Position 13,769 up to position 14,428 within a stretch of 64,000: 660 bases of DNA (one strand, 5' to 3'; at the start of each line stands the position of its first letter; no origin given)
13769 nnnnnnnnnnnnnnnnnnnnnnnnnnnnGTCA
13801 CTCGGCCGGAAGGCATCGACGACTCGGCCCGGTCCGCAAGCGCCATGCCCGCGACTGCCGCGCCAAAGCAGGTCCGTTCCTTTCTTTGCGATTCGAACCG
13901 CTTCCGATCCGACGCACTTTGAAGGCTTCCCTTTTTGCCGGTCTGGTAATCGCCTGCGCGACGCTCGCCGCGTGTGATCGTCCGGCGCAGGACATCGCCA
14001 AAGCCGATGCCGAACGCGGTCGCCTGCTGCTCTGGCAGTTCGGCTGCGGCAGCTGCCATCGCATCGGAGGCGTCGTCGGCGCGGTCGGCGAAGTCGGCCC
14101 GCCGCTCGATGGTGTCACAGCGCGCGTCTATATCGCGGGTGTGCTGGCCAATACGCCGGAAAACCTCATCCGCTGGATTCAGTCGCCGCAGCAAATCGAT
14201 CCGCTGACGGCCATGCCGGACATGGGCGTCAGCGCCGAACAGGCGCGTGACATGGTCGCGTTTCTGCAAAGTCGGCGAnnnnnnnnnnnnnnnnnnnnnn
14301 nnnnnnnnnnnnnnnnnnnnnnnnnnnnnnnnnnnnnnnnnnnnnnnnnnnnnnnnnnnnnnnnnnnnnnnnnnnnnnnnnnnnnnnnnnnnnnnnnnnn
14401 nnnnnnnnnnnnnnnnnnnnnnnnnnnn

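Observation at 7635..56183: About 18 sigma-54-type (-24/-12) boxes at a fixed short distance upstream of general-stress-type genes across the window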

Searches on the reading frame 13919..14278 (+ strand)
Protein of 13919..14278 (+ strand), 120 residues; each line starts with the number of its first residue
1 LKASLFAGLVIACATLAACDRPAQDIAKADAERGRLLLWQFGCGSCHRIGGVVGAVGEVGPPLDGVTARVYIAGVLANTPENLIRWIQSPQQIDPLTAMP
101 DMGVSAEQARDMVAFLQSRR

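Call 8: search_protein_families(library=pfam, proteins=[window:13919-14278:+], max_evalue=0.001)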
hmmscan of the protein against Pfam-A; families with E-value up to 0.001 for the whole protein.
window:13919-14278:+ (120 aa): 2 families
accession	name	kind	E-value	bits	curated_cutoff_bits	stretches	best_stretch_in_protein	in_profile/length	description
PF00034.26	Cytochrom_C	-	6.1e-07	31.1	21.3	1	31-118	1-88/90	Cytochrome c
PF13442.11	Cytochrome_CBB3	-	6.5e-05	23.6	27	1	38-116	9-68/68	Cytochrome C oxidase, cbb3-type, subunit III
